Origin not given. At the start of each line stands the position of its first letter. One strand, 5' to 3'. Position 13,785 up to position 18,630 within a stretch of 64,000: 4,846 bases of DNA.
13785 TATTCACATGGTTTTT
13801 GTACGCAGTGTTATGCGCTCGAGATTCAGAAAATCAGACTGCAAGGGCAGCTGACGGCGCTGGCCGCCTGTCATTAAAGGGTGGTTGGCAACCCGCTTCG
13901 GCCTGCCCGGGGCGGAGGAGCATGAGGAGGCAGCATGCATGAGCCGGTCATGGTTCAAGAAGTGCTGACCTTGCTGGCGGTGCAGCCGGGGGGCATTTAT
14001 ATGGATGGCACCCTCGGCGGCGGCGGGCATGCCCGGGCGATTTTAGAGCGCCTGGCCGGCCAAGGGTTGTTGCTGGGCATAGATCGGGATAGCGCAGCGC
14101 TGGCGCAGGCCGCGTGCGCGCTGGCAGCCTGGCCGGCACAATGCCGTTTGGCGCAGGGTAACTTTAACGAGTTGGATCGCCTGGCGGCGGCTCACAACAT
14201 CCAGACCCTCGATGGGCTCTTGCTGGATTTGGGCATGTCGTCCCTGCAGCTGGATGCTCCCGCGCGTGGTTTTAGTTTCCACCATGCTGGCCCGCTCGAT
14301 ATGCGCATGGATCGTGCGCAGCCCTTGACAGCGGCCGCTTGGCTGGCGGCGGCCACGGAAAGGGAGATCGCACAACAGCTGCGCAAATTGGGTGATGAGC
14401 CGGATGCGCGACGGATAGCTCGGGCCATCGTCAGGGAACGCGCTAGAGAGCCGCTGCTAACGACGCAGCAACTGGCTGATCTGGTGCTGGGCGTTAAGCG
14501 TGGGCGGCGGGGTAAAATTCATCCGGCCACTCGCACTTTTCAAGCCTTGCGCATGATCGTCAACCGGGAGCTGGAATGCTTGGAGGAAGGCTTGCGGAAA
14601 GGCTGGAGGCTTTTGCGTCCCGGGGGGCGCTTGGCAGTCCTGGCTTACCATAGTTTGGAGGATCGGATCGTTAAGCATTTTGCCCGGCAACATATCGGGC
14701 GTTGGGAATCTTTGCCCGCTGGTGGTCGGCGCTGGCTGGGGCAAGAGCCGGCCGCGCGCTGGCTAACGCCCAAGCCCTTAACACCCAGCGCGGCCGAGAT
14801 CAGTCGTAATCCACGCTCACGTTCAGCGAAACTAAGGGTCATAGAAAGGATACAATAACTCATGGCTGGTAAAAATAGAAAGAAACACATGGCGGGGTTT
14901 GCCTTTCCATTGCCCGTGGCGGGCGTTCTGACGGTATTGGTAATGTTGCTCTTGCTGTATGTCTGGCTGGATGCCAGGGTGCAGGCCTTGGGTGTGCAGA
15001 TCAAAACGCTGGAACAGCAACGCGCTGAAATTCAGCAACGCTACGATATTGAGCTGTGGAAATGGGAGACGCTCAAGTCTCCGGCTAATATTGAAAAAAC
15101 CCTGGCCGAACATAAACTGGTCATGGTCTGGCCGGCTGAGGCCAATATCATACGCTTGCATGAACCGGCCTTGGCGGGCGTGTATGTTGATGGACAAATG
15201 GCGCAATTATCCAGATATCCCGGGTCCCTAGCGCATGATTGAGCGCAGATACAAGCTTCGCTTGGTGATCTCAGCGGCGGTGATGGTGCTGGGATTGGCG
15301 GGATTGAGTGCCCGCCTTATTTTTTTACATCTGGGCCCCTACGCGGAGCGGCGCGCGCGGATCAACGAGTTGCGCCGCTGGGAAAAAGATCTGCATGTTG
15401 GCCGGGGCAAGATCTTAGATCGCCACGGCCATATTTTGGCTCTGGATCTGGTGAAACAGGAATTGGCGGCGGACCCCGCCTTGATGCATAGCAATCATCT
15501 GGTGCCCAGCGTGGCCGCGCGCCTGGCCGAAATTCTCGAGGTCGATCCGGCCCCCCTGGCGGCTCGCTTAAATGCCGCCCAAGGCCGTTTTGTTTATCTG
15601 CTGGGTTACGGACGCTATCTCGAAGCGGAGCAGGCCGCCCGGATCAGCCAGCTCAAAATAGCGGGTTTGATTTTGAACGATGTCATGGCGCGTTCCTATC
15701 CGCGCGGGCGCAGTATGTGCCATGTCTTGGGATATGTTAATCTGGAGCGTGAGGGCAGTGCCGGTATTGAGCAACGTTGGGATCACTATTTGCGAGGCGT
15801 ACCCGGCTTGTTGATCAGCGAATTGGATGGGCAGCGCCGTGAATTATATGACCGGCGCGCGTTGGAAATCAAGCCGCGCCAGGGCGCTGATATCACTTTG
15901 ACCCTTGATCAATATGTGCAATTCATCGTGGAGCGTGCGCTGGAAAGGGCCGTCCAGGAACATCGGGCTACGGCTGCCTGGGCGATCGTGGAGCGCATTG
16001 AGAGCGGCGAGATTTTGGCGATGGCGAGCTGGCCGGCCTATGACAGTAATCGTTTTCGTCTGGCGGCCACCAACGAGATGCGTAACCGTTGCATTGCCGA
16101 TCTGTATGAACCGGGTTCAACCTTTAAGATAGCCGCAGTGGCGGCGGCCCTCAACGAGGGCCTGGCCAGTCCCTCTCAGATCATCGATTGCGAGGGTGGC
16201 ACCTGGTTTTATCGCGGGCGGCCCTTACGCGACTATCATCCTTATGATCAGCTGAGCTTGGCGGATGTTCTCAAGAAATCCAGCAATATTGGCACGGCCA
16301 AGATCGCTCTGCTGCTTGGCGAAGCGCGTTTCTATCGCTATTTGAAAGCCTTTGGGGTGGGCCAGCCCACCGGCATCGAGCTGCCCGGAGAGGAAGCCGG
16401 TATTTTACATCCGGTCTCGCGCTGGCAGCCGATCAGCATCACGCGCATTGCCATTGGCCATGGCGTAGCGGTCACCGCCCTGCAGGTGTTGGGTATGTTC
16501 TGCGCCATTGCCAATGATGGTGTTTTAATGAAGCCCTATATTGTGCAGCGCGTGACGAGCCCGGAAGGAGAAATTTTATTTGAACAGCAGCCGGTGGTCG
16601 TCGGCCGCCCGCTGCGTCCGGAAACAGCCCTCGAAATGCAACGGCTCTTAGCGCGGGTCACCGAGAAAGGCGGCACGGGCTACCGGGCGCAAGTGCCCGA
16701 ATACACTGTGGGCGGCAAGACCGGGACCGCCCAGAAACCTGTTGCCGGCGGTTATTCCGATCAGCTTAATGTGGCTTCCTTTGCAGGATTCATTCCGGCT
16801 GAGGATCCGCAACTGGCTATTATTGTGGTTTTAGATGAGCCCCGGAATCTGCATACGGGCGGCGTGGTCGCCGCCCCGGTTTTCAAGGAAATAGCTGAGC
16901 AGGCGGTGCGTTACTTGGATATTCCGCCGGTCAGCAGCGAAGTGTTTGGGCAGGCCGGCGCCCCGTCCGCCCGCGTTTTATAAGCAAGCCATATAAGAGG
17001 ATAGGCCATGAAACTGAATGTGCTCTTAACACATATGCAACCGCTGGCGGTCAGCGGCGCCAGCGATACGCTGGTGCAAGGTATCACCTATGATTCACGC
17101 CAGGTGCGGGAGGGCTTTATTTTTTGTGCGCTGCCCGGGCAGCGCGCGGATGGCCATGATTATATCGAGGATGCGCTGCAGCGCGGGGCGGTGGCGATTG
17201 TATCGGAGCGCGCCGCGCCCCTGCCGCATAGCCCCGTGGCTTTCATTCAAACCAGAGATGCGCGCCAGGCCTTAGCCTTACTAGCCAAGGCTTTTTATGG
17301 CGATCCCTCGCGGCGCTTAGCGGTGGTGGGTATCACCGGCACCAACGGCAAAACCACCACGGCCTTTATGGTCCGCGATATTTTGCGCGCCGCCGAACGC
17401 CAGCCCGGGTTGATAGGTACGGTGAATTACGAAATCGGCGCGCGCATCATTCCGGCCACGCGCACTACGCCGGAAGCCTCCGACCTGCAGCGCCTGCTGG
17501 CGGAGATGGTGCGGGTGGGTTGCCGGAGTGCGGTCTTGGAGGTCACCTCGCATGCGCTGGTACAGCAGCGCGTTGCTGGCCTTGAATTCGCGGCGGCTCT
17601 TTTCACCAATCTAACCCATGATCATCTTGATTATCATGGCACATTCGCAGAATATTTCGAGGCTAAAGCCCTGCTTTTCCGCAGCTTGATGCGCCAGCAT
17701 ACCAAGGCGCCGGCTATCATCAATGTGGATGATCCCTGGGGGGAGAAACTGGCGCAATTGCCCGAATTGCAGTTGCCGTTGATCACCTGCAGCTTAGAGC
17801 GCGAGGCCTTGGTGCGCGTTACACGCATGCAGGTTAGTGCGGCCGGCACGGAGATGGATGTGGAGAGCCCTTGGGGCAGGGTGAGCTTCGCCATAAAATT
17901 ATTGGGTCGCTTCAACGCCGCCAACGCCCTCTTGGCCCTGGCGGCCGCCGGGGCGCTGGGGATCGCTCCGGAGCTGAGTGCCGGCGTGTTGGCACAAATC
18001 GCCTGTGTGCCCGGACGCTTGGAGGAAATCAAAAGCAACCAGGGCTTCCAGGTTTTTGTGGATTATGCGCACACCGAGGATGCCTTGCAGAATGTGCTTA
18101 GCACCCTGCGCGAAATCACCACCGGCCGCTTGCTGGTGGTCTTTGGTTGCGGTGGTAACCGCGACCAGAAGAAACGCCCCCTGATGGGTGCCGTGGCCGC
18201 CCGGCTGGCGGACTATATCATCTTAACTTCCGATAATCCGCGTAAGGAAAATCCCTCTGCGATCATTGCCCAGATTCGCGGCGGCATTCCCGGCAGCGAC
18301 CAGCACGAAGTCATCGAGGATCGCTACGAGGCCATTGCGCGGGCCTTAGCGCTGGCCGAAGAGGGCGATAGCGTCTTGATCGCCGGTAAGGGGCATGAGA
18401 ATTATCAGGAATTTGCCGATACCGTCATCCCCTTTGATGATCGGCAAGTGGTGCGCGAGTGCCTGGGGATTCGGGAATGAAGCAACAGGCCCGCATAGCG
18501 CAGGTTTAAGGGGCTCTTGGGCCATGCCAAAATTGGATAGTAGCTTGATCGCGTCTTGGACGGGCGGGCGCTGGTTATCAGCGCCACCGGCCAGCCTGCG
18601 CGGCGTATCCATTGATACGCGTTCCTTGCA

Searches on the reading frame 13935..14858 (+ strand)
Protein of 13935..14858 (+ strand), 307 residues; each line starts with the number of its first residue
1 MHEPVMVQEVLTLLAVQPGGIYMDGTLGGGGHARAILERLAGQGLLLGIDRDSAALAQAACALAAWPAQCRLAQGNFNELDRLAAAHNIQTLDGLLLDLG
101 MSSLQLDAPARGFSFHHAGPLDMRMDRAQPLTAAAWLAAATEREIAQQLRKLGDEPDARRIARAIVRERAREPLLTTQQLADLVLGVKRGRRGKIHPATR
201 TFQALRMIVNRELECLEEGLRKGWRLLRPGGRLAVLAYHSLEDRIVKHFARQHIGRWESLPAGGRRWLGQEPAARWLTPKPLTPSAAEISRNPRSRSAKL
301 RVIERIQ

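Call 63: search_protein_families(library=pfam, proteins=[window:13935-14858:+], max_evalue=0.00001)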
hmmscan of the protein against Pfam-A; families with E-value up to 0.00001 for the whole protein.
window:13935-14858:+ (307 aa): 1 family
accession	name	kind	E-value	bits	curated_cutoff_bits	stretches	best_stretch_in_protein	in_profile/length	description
PF01795.25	Methyltransf_5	-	4.6e-100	335.5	27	1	2-306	4-309/309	MraW methylase family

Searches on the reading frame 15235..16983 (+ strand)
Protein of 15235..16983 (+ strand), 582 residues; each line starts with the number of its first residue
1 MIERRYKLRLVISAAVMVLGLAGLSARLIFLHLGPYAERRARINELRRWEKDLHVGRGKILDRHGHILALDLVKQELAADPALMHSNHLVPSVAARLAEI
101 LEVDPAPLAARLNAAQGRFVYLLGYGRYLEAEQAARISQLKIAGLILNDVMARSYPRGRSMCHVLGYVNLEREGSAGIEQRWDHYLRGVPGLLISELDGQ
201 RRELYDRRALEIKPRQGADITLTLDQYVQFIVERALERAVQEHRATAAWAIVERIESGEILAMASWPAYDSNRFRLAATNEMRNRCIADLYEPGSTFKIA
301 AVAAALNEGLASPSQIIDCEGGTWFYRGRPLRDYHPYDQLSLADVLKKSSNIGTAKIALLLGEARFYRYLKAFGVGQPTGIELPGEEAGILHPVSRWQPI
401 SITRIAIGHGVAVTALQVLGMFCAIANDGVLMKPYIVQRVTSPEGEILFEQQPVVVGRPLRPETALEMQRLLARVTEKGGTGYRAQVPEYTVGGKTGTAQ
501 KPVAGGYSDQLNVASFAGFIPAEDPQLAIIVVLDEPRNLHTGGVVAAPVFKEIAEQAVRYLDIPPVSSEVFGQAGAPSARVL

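Call 63: search_protein_families(library=pfam, proteins=[window:15235-16983:+], max_evalue=0.00001)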
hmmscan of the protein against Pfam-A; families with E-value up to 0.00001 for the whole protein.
window:15235-16983:+ (582 aa): 2 families
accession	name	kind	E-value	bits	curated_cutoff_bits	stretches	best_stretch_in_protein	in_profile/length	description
PF00905.27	Transpeptidase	-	1.4e-74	251.5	22.1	1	252-554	5-298/299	Penicillin binding protein transpeptidase domain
PF03717.20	PBP_dimer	-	1e-13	52.5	24.4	1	55-199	4-171/180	Penicillin-binding Protein dimerisation domain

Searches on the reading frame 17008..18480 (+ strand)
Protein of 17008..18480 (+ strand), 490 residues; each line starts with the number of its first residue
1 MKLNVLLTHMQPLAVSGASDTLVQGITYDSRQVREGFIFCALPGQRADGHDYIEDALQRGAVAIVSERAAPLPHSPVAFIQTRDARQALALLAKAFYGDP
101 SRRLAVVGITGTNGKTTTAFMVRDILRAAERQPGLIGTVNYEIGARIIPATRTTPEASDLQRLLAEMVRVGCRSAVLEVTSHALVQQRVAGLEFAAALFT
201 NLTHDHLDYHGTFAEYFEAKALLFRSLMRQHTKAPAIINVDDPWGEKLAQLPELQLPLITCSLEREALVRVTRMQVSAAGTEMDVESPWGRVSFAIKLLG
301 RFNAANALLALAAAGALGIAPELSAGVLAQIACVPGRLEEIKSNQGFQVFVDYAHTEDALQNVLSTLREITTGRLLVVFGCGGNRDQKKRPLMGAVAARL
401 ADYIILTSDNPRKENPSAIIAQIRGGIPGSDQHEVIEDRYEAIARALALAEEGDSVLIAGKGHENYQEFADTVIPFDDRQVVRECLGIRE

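Call 63: search_protein_families(library=pfam, proteins=[window:17008-18480:+], max_evalue=0.00001)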
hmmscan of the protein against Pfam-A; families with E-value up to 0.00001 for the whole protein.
window:17008-18480:+ (490 aa): 3 families
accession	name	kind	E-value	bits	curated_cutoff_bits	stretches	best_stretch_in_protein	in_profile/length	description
PF08245.18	Mur_ligase_M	-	1.4e-53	182.2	24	1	109-314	1-200/200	Mur ligase middle domain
PF02875.26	Mur_ligase_C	-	1.8e-38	132.7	28.4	1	336-462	1-127/127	Mur ligase, glutamate ligase domain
PF01225.30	Mur_ligase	-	2e-13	51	21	1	23-97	2-95/95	Mur ligase family, catalytic domain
